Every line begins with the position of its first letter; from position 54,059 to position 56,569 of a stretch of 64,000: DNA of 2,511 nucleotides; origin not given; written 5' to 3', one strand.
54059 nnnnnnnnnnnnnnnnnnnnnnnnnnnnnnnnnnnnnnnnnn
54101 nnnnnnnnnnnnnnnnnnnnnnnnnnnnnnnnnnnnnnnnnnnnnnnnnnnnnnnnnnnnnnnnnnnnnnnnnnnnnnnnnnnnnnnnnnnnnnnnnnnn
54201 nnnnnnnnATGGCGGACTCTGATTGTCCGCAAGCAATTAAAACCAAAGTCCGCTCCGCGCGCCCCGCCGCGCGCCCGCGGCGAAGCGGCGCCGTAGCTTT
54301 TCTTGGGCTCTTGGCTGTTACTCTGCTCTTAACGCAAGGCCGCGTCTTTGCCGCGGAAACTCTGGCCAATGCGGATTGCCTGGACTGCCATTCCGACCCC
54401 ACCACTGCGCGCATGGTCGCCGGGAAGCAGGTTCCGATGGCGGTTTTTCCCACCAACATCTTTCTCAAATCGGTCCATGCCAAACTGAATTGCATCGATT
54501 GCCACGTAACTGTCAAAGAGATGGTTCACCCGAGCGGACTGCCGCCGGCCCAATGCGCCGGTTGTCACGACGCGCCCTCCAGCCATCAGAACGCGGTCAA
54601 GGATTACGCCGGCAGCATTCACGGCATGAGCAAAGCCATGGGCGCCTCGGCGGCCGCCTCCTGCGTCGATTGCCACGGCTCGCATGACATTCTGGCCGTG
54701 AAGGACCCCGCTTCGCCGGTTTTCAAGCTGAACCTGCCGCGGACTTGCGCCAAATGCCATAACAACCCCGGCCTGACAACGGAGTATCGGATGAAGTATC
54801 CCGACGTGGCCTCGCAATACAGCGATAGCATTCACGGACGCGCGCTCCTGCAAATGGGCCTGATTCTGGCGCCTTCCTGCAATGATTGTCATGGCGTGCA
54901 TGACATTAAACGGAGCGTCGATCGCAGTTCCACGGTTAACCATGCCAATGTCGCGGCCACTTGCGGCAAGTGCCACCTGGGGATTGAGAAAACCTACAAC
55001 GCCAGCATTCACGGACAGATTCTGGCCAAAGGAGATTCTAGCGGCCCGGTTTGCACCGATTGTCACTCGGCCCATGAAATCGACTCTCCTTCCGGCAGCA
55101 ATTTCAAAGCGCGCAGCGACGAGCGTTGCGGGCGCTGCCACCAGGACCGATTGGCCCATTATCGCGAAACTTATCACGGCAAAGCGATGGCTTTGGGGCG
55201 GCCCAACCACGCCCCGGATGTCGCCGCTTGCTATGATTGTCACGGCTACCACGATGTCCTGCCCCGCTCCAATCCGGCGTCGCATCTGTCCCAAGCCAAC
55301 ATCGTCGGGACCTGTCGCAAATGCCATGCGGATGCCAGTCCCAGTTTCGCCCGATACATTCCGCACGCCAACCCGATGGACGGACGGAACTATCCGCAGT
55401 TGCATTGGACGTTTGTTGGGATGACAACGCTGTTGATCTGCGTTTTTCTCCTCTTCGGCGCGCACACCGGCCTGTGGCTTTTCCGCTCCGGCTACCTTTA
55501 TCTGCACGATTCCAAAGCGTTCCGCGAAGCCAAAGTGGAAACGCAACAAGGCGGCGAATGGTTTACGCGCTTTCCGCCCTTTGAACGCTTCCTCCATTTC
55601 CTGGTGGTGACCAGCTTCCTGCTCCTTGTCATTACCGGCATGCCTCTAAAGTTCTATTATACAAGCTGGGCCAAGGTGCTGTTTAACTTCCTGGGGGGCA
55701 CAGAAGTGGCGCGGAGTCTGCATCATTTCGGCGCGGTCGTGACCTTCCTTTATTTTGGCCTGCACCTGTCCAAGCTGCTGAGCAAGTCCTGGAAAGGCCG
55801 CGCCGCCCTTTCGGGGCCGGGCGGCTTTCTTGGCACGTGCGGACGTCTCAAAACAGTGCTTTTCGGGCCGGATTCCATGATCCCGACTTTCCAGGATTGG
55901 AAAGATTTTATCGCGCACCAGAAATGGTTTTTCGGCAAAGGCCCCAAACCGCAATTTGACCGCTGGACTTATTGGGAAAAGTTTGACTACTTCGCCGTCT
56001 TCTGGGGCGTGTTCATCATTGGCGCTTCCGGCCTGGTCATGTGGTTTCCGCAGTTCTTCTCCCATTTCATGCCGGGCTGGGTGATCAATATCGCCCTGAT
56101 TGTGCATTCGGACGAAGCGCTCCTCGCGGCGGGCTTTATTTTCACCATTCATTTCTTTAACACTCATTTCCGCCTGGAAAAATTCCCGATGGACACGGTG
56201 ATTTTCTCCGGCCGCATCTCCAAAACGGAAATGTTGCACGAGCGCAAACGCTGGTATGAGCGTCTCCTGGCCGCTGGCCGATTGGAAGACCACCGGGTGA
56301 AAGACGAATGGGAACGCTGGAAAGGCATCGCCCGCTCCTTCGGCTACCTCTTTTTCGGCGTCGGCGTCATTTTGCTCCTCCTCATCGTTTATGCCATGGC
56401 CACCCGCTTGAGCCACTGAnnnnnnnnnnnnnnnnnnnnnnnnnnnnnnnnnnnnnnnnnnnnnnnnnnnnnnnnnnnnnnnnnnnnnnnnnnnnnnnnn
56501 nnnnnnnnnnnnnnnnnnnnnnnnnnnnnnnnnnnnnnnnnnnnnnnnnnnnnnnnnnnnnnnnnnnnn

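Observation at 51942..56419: ImcH-like and CbcL-like quinol-oxidising cytochromes encoded side by side, preceded by duplicated monoheme cytochromes c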

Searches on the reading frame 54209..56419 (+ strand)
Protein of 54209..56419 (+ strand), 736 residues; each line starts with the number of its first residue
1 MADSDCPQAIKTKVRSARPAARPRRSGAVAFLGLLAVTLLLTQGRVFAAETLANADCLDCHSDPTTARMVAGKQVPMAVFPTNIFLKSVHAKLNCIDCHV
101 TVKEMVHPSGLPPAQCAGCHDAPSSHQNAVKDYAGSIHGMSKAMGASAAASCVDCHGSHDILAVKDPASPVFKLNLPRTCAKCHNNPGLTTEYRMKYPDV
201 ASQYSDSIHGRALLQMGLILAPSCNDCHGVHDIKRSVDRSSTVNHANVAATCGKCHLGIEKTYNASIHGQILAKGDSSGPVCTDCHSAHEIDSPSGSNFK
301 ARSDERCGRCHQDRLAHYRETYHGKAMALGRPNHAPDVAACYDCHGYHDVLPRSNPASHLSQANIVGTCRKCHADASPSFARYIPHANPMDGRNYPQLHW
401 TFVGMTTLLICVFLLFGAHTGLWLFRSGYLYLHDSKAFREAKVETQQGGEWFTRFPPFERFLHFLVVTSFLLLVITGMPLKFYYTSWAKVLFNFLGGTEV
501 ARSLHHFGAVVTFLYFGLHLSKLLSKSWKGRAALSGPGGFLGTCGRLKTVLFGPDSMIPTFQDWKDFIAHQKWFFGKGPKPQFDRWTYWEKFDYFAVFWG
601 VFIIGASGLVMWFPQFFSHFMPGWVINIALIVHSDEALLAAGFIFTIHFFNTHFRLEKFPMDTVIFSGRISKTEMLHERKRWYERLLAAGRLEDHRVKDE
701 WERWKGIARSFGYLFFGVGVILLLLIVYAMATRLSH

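Call 4: search_protein_families(library=pfam, proteins=[window:54209-56419:+], max_evalue=0.01)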
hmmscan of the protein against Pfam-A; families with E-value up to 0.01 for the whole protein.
window:54209-56419:+ (736 aa): 5 families
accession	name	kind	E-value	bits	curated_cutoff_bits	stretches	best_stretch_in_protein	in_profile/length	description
PF14522.11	Cytochrome_C7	-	1e-14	54.5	24.8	2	243-312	6-67/67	Cytochrome c7 and related cytochrome c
PF14537.11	Cytochrom_c3_2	-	3.8e-13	50.1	25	2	90-185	4-79/79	Cytochrome c3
PF09699.15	Paired_CXXCH_1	-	1.3e-09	38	20.6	1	281-313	8-38/41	Doubled CXXCH motif (Paired_CXXCH_1)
PF22113.1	Mtrc-MtrF_II-IV_dom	-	1e-08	35.4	30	1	149-323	6-175/176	Outer membrane cytochrome MtrC/MtrF-like, domains II/IV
PF01292.26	Ni_hydr_CYTB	-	9.6e-08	32.4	30.1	1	398-532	43-171/179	Prokaryotic cytochrome b561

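Call 5: search_protein_families(library=ncbifam, proteins=[window:54209-56419:+], max_evalue=0.01)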
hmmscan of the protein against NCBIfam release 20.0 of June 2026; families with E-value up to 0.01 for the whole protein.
window:54209-56419:+ (736 aa): 6 families
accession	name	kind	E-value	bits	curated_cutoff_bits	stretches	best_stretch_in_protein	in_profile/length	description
TIGR01583.1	formate-DH-gamm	equivalog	1.4e-12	48.1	115.85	2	453-516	3-63/204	formate dehydrogenase subunit gamma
NF007924.0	PRK10639.1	equivalog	1.2e-09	38.3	341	2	452-519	7-71/211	formate dehydrogenase cytochrome b556 subunit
NF007558.0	PRK10179.1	equivalog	0.00019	21.2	339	1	591-688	114-206/217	formate dehydrogenase-N subunit gamma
TIGR03146.1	cyt_nit_nrfB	equivalog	0.00071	19.9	166.6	0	150-288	12-143/145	cytochrome c nitrite reductase pentaheme subunit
TIGR01904.2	GSu_C4xC__C2xCH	domain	0.0037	17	27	1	126-192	1-64/73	CxxxxCH/CxxCH domain c-type cytochrome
TIGR02161.1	napC_nirT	subfamily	0.0064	16.4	310.6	0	116-161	48-87/185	periplasmic nitrate (or nitrite) reductase c-type cytochrome, NapC/NirT family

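Call 8: find_homologous_proteins(query=window:54209-56419:+)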
Query window:54209-56419:+ (736 aa): 5744 proteins with E <= 0.001 among 8000 candidates; the best 120 are listed.
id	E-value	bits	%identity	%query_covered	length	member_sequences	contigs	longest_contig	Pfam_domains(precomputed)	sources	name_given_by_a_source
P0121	0.0e+0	1598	91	99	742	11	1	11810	PF09699.16,PF14537.12,PF01292.27,PF14522.12,PF22113.2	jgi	jgi:cytochrome b subunit of formate dehydrogenase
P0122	0.0e+0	1370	80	96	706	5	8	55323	PF09699.16,PF14537.12,PF01292.27,PF14522.12,PF22113.2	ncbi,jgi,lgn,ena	ncbi:MAG: cytochrome c3 family protein [Verrucomicrobiota bacterium]|jgi:cytochrome b subunit of for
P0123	0.0e+0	1369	81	93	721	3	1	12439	PF09699.16,PF14537.12,PF01292.27,PF14522.12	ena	-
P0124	0.0e+0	1368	79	96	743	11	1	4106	PF09699.16,PF14537.12,PF01292.27,PF14522.12,PF22113.2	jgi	-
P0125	0.0e+0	1367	82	93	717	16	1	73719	PF09699.16,PF14537.12,PF01292.27,PF02085.22,PF14522.12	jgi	jgi:cytochrome b subunit of formate dehydrogenase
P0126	0.0e+0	1361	79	98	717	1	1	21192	PF09699.16,PF14537.12,PF01292.27,PF14522.12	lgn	-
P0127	0.0e+0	1360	81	95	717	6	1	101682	PF09699.16,PF14537.12,PF14522.12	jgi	jgi:cytochrome b subunit of formate dehydrogenase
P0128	0.0e+0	1360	77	98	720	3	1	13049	PF09699.16,PF14537.12,PF01292.27,PF14522.12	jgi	jgi:cytochrome b subunit of formate dehydrogenase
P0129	0.0e+0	1356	80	95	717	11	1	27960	PF09699.16,PF14537.12,PF14522.12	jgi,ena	jgi:cytochrome b subunit of formate dehydrogenase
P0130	0.0e+0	1352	80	95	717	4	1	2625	PF09699.16,PF14537.12,PF01292.27,PF14522.12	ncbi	-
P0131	0.0e+0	1352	79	95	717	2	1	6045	PF09699.16,PF14537.12,PF01292.27,PF14522.12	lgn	-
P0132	0.0e+0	1350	81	93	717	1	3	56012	PF09699.16,PF14537.12,PF01292.27,PF14522.12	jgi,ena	jgi:cytochrome b subunit of formate dehydrogenase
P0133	0.0e+0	1348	80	94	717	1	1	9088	PF09699.16,PF14537.12,PF01292.27,PF02085.22,PF14522.12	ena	-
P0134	0.0e+0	1341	78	98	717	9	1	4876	PF09699.16,PF14537.12,PF01292.27,PF02085.22,PF14522.12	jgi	jgi:cytochrome b subunit of formate dehydrogenase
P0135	0.0e+0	1331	76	99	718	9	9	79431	PF09699.16,PF14537.12,PF01292.27,PF02085.22,PF14522.12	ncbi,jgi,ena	ncbi:MAG: hypothetical protein ABSG78_06910 [Verrucomicrobiota bacterium]|jgi:cytochrome b subunit o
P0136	0.0e+0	1331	78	93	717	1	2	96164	PF09699.16,PF14537.12,PF01292.27,PF14522.12,PF22113.2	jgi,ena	-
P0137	0.0e+0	1326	79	93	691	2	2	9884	PF09699.16,PF14537.12,PF01292.27,PF14522.12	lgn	-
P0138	0.0e+0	1324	78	95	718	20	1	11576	PF09699.16,PF14537.12,PF01292.27,PF02085.22,PF14522.12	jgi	jgi:cytochrome b subunit of formate dehydrogenase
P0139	0.0e+0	1322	77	94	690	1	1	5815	PF09699.16,PF14537.12,PF01292.27,PF14522.12,PF22113.2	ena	-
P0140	0.0e+0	1320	77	95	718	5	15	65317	PF09699.16,PF14537.12,PF01292.27,PF02085.22,PF14522.12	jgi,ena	jgi:cytochrome b subunit of formate dehydrogenase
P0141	0.0e+0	1320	77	96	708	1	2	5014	PF09699.16,PF14537.12,PF01292.27,PF02085.22,PF14522.12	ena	-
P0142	0.0e+0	1319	75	100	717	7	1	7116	PF09699.16,PF14537.12,PF01292.27,PF02085.22,PF14522.12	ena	-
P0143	0.0e+0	1317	78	95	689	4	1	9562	PF09699.16,PF14537.12,PF01292.27,PF14522.12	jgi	-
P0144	0.0e+0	1317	76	94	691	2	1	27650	PF09699.16,PF14537.12,PF01292.27,PF14522.12,PF22113.2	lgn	-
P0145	0.0e+0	1316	78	95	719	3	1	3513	PF09699.16,PF14537.12,PF01292.27,PF02085.22,PF14522.12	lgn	-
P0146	0.0e+0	1313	77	96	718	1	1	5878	PF09699.16,PF14537.12,PF01292.27,PF02085.22,PF14522.12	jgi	jgi:predicted CXXCH cytochrome family protein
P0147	0.0e+0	1311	77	95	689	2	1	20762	PF09699.16,PF14537.12,PF01292.27,PF02085.22,PF14522.12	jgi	jgi:cytochrome b subunit of formate dehydrogenase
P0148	0.0e+0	1311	75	97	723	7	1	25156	PF09699.16,PF14537.12,PF01292.27,PF14522.12,PF22113.2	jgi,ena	-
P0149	0.0e+0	1307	75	97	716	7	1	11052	PF09699.16,PF14537.12,PF01292.27,PF02085.22,PF14522.12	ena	-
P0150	0.0e+0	1306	75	99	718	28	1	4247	PF09699.16,PF14537.12,PF01292.27,PF02085.22,PF14522.12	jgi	jgi:cytochrome b subunit of formate dehydrogenase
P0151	0.0e+0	1295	76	95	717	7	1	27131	PF09699.16,PF14537.12,PF01292.27,PF02085.22,PF14522.12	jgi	jgi:cytochrome b subunit of formate dehydrogenase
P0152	0.0e+0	1290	76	93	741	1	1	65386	PF09699.16,PF14537.12,PF01292.27,PF14522.12,PF22113.2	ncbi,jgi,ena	jgi:predicted CXXCH cytochrome family protein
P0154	0.0e+0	1288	74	100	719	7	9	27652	PF09699.16,PF14537.12,PF01292.27,PF02085.22,PF14522.12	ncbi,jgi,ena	ncbi:MAG: cytochrome c3 family protein [Verrucomicrobiota bacterium]|jgi:cytochrome b subunit of for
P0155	0.0e+0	1279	75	94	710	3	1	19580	PF09699.16,PF14537.12,PF01292.27,PF14522.12,PF22113.2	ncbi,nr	ncbi:MAG: cytochrome c3 family protein [Verrucomicrobia bacterium]|nr:cytochrome c3 family protein [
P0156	0.0e+0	1279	76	93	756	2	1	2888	PF09699.16,PF14537.12,PF01292.27,PF14522.12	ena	-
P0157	0.0e+0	1276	75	93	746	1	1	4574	PF09699.16,PF14537.12,PF01292.27,PF14522.12,PF22113.2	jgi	jgi:cytochrome b subunit of formate dehydrogenase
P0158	0.0e+0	1273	76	94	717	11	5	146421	PF09699.16,PF14537.12,PF01292.27,PF02085.22,PF14522.12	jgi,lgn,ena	jgi:cytochrome b subunit of formate dehydrogenase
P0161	0.0e+0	1269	74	96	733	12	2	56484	PF09699.16,PF14537.12,PF01292.27,PF14522.12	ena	-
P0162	0.0e+0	1268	74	95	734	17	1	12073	PF09699.16,PF14537.12,PF01292.27,PF02085.22,PF14522.12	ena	-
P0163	0.0e+0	1267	74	96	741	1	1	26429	PF09699.16,PF14537.12,PF01292.27,PF14522.12,PF22113.2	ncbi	-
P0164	0.0e+0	1266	77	92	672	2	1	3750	PF09699.16,PF14537.12,PF01292.27,PF02085.22,PF14522.12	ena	-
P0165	0.0e+0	1252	73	95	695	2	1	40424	PF09699.16,PF14537.12,PF01292.27,PF14522.12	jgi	jgi:cytochrome b subunit of formate dehydrogenase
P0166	0.0e+0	1252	72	97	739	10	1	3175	PF09699.16,PF14537.12,PF01292.27,PF14522.12,PF22113.2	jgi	jgi:cytochrome b subunit of formate dehydrogenase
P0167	0.0e+0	1251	73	94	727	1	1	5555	PF09699.16,PF14537.12,PF01292.27,PF03264.20,PF02085.22,PF14522.12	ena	-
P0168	0.0e+0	1249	73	94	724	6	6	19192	PF09699.16,PF14537.12,PF01292.27,PF14522.12,PF22113.2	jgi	jgi:cytochrome b subunit of formate dehydrogenase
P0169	0.0e+0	1249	80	88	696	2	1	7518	PF09699.16,PF14537.12,PF01292.27,PF02085.22,PF14522.12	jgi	jgi:cytochrome b subunit of formate dehydrogenase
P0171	0.0e+0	1247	74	93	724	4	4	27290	PF14537.12,PF01292.27,PF14522.12,PF22113.2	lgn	-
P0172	0.0e+0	1246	69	99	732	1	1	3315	PF09699.16,PF14537.12,PF01292.27,PF14522.12,PF22113.2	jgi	jgi:cytochrome b subunit of formate dehydrogenase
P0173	0.0e+0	1246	74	94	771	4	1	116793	PF09699.16,PF14537.12,PF01292.27,PF14522.12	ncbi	ncbi:MAG: hypothetical protein ACYDH9_01705 [Limisphaerales bacterium]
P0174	0.0e+0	1244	73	93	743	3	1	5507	PF09699.16,PF14537.12,PF01292.27,PF14522.12,PF22113.2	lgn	-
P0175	0.0e+0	1242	73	93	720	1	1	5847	PF09699.16,PF14537.12,PF01292.27,PF14522.12,PF22113.2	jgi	jgi:cytochrome b subunit of formate dehydrogenase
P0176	0.0e+0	1241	82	86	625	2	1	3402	PF09699.16,PF14537.12,PF01292.27,PF14522.12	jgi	jgi:cytochrome b subunit of formate dehydrogenase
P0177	0.0e+0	1241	72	93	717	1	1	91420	PF09699.16,PF14537.12,PF01292.27,PF14522.12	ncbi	ncbi:MAG: cytochrome c3 family protein [Verrucomicrobiota bacterium]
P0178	0.0e+0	1241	71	95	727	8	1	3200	PF09699.16,PF14537.12,PF01292.27,PF14522.12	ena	-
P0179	0.0e+0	1241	73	94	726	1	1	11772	PF09699.16,PF14537.12,PF01292.27,PF03264.20,PF02085.22,PF14522.12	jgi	jgi:cytochrome b subunit of formate dehydrogenase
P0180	0.0e+0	1239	72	96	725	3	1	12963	PF09699.16,PF14537.12,PF01292.27,PF03264.20,PF14522.12,PF22113.2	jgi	jgi:cytochrome b subunit of formate dehydrogenase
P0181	0.0e+0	1238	73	94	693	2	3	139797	PF09699.16,PF14537.12,PF01292.27,PF03264.20,PF02085.22,PF14522.12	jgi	jgi:cytochrome b subunit of formate dehydrogenase/nitrate/TMAO reductase-like tetraheme cytochrome c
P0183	0.0e+0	1236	69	98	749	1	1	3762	PF09699.16,PF14537.12,PF01292.27,PF14522.12,PF22113.2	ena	-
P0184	0.0e+0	1235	73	93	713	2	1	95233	PF09699.16,PF14537.12,PF01292.27,PF14522.12,PF22113.2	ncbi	-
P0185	0.0e+0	1233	71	93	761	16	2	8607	PF09699.16,PF14537.12,PF01292.27,PF14522.12,PF22113.2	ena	-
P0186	0.0e+0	1233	71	93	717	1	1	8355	PF09699.16,PF14537.12,PF01292.27,PF02085.22,PF14522.12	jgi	jgi:cytochrome b subunit of formate dehydrogenase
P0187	0.0e+0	1233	70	96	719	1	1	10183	PF09699.16,PF14537.12,PF01292.27,PF14522.12,PF22113.2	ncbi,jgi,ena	jgi:cytochrome b subunit of formate dehydrogenase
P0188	0.0e+0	1233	71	96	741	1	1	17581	PF09699.16,PF14537.12,PF01292.27,PF14522.12,PF22113.2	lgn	-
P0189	0.0e+0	1232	71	94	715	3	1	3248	PF09699.16,PF14537.12,PF01292.27,PF14522.12,PF22113.2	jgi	-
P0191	0.0e+0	1231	72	94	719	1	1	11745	PF09699.16,PF14537.12,PF01292.27,PF14522.12,PF22113.2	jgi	jgi:cytochrome b subunit of formate dehydrogenase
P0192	0.0e+0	1230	71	94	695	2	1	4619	PF09699.16,PF14537.12,PF01292.27,PF03264.20,PF02085.22,PF14522.12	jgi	jgi:cytochrome b subunit of formate dehydrogenase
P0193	0.0e+0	1230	70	96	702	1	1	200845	PF09699.16,PF14537.12,PF01292.27,PF14522.12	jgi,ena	-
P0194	0.0e+0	1230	70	97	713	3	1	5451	PF09699.16,PF14537.12,PF01292.27,PF02085.22,PF14522.12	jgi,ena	-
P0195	0.0e+0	1229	74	93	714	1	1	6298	PF09699.16,PF01292.27,PF14522.12,PF22113.2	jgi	jgi:cytochrome b subunit of formate dehydrogenase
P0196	0.0e+0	1229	69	98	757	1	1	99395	PF09699.16,PF14537.12,PF01292.27,PF14522.12,PF22113.2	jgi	jgi:cytochrome b subunit of formate dehydrogenase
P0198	0.0e+0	1227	71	95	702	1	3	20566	PF09699.16,PF14537.12,PF01292.27,PF14522.12,PF22113.2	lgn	-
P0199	0.0e+0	1226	72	93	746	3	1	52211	PF09699.16,PF14537.12,PF01292.27,PF14522.12,PF22113.2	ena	-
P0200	0.0e+0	1226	70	96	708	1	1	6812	PF09699.16,PF14537.12,PF01292.27,PF02085.22,PF14522.12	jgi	jgi:cytochrome b subunit of formate dehydrogenase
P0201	0.0e+0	1225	70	96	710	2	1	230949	PF09699.16,PF14537.12,PF01292.27,PF14522.12,PF22113.2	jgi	jgi:cytochrome b subunit of formate dehydrogenase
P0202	0.0e+0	1225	73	93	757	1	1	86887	PF09699.16,PF14537.12,PF01292.27,PF14522.12,PF22113.2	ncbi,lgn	-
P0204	0.0e+0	1225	71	94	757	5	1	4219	PF09699.16,PF14537.12,PF01292.27,PF14522.12,PF22113.2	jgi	jgi:cytochrome b subunit of formate dehydrogenase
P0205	0.0e+0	1225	70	96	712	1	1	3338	PF09699.16,PF14537.12,PF01292.27,PF14522.12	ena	-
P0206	0.0e+0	1225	70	94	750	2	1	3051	PF14537.12,PF01292.27,PF02085.22,PF14522.12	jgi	jgi:cytochrome b subunit of formate dehydrogenase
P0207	0.0e+0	1224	70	96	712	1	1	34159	PF09699.16,PF14537.12,PF01292.27,PF14522.12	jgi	jgi:cytochrome b subunit of formate dehydrogenase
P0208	0.0e+0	1224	70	96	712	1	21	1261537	PF09699.16,PF14537.12,PF01292.27,PF14522.12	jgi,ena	jgi:cytochrome b subunit of formate dehydrogenase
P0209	0.0e+0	1224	70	96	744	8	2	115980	PF09699.16,PF14537.12,PF01292.27,PF14522.12,PF22113.2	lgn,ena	-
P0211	0.0e+0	1222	68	100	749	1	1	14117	PF09699.16,PF14537.12,PF01292.27,PF14522.12,PF22113.2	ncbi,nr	ncbi:MAG: hypothetical protein HYY24_03045 [Verrucomicrobia bacterium]|nr:hypothetical protein [Verr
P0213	0.0e+0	1222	68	100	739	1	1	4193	PF09699.16,PF14537.12,PF01292.27,PF14522.12,PF22113.2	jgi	jgi:cytochrome b subunit of formate dehydrogenase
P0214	0.0e+0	1221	69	97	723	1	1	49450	PF09699.16,PF14537.12,PF01292.27,PF14522.12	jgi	-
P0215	0.0e+0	1221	70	97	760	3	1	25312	PF09699.16,PF14537.12,PF01292.27,PF14522.12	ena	-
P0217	0.0e+0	1221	70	96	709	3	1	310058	PF09699.16,PF14537.12,PF01292.27,PF14522.12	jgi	jgi:cytochrome b subunit of formate dehydrogenase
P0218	0.0e+0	1220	71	95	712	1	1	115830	PF09699.16,PF14537.12,PF01292.27,PF14522.12,PF22113.2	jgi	jgi:cytochrome b subunit of formate dehydrogenase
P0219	0.0e+0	1220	75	91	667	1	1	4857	PF09699.16,PF14537.12,PF01292.27,PF03264.20,PF14522.12,PF22113.2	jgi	jgi:cytochrome b subunit of formate dehydrogenase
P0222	0.0e+0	1219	71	93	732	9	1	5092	PF09699.16,PF14537.12,PF01292.27,PF14522.12,PF22113.2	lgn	-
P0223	0.0e+0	1219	70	96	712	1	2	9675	PF09699.16,PF14537.12,PF01292.27,PF02085.22,PF14522.12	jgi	jgi:cytochrome b subunit of formate dehydrogenase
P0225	0.0e+0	1219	70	94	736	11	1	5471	PF14537.12,PF01292.27,PF14522.12,PF22113.2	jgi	jgi:cytochrome b subunit of formate dehydrogenase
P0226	0.0e+0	1218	70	96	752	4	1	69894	PF09699.16,PF14537.12,PF01292.27,PF14522.12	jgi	-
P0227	0.0e+0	1218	72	92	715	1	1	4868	PF09699.16,PF14537.12,PF01292.27,PF14522.12,PF22113.2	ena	-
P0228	0.0e+0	1218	72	94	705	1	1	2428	PF09699.16,PF14537.12,PF01292.27,PF02085.22,PF14522.12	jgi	jgi:cytochrome b subunit of formate dehydrogenase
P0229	0.0e+0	1218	69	96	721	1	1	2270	PF09699.16,PF14537.12,PF01292.27,PF14522.12,PF22113.2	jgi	jgi:cytochrome b subunit of formate dehydrogenase/nitrate/TMAO reductase-like tetraheme cytochrome c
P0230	0.0e+0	1217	72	93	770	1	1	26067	PF09699.16,PF14537.12,PF01292.27,PF03264.20,PF14522.12,PF22113.2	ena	-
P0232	0.0e+0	1217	71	93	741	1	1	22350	PF09699.16,PF14537.12,PF01292.27,PF14522.12,PF22113.2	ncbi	-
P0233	0.0e+0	1217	71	94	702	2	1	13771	PF09699.16,PF14537.12,PF01292.27,PF14522.12,PF22113.2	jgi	jgi:cytochrome b subunit of formate dehydrogenase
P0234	0.0e+0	1217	70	96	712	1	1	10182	PF09699.16,PF14537.12,PF01292.27,PF02085.22,PF14522.12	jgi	jgi:cytochrome b subunit of formate dehydrogenase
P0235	0.0e+0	1217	71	95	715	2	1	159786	PF09699.16,PF14537.12,PF01292.27,PF02085.22,PF14522.12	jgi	jgi:cytochrome b subunit of formate dehydrogenase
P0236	0.0e+0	1217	71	94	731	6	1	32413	PF09699.16,PF14537.12,PF01292.27,PF14522.12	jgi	jgi:cytochrome b subunit of formate dehydrogenase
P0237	0.0e+0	1216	68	98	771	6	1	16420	PF09699.16,PF14537.12,PF01292.27,PF14522.12,PF22113.2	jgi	jgi:cytochrome b subunit of formate dehydrogenase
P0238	0.0e+0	1216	71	93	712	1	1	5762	PF09699.16,PF14537.12,PF01292.27,PF02085.22,PF14522.12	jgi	-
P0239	0.0e+0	1216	71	93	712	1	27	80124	PF09699.16,PF14537.12,PF01292.27,PF02085.22,PF14522.12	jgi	jgi:cytochrome b subunit of formate dehydrogenase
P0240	0.0e+0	1215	69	99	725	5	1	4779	PF09699.16,PF14537.12,PF01292.27,PF14522.12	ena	-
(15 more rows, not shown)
